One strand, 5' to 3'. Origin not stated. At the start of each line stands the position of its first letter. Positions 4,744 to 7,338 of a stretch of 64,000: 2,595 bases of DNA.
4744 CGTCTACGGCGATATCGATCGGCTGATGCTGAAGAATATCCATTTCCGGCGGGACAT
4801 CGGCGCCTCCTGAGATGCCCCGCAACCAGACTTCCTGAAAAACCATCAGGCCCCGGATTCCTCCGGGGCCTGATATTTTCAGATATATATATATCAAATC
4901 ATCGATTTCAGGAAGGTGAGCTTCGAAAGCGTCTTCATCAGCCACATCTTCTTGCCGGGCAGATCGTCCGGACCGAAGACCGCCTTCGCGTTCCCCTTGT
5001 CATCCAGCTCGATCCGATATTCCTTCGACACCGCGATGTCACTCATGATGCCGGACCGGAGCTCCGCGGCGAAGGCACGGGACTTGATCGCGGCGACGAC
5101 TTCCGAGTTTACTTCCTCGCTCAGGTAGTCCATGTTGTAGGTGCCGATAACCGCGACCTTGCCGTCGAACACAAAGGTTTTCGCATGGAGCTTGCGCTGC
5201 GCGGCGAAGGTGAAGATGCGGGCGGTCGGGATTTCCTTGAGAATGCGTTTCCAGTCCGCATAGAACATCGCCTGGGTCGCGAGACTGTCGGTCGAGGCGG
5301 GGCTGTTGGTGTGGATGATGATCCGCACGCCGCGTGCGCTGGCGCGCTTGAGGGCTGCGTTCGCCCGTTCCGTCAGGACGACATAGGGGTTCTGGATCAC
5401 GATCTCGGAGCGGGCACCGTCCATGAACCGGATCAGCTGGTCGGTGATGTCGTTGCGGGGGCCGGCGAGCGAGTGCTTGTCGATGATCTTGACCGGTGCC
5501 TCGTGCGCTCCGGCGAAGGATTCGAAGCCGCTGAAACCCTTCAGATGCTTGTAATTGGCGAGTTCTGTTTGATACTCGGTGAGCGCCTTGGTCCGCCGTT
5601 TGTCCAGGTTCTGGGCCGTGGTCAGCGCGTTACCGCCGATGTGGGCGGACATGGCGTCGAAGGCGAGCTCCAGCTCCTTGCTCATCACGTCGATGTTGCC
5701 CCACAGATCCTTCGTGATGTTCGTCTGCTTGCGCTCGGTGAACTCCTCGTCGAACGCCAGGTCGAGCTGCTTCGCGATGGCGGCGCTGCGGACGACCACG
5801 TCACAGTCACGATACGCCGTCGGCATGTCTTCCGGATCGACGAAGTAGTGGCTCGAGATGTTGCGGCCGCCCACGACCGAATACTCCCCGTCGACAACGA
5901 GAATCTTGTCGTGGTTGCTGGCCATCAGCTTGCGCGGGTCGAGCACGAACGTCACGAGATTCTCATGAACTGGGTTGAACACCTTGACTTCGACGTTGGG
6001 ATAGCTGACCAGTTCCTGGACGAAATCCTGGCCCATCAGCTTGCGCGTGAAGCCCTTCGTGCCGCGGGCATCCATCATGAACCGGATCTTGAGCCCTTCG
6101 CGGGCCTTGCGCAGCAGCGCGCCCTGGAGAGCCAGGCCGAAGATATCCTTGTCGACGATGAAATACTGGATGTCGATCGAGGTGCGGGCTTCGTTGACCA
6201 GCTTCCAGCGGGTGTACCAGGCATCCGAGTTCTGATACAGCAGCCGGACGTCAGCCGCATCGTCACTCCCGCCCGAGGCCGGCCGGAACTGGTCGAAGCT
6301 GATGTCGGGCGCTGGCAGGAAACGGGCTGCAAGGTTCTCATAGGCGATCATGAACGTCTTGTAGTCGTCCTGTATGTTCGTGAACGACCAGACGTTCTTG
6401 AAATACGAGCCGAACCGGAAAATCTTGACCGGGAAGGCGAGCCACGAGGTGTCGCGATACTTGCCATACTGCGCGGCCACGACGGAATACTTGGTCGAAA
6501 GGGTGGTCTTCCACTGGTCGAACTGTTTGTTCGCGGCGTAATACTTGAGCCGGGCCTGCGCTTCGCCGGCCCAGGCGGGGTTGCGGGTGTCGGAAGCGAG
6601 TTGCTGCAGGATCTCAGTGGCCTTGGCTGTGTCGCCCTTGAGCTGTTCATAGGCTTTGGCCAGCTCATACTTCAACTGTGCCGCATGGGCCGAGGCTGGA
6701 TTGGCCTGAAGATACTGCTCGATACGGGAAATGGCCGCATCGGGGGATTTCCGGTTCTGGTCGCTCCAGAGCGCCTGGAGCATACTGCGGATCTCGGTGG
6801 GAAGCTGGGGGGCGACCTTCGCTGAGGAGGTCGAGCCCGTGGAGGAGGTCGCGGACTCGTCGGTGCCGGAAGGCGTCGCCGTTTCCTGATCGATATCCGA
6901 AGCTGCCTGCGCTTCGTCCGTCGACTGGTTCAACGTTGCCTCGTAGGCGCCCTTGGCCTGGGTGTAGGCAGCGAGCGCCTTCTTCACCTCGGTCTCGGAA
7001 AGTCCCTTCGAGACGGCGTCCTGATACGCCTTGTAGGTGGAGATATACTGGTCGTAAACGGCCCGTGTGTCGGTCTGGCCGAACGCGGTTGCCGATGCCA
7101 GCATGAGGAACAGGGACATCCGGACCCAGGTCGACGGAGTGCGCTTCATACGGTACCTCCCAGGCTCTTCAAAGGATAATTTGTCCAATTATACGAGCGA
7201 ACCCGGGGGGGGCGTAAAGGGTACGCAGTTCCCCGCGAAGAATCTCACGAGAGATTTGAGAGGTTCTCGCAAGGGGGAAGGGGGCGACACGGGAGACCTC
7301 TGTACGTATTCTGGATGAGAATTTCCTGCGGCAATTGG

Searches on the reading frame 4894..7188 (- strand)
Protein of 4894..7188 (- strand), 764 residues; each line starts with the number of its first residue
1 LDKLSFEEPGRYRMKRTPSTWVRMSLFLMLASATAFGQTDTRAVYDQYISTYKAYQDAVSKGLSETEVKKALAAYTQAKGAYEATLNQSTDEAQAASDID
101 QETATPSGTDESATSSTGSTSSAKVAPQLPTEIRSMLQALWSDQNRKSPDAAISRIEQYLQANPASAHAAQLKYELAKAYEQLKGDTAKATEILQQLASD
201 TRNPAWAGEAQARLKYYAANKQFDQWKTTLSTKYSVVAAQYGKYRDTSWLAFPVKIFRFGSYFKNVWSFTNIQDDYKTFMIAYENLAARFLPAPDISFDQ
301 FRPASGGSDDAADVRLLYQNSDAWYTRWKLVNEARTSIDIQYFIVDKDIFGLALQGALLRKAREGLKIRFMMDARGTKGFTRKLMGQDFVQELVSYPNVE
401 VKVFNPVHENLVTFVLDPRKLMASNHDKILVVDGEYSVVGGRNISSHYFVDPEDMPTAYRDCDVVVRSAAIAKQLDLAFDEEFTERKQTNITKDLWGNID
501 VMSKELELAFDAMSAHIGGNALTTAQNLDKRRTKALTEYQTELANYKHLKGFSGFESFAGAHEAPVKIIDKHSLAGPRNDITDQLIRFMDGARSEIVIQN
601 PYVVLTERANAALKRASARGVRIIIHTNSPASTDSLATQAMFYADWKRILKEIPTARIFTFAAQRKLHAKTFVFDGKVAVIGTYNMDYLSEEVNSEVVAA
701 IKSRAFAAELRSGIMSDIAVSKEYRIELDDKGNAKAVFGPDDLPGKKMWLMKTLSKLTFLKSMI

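Call 49: search_protein_families(library=pfam, proteins=[window:4894-7188:-], max_evalue=0.00001)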
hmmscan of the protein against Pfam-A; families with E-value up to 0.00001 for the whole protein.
window:4894-7188:- (764 aa): 2 families
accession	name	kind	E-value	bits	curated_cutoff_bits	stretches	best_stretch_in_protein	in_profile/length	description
PF13091.12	PLDc_2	-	3.2e-30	105.1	27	2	585-712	1-126/132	PLD-like domain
PF00614.28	PLDc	-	2.5e-09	37.2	21.9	0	423-445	3-25/28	Phospholipase D Active site motif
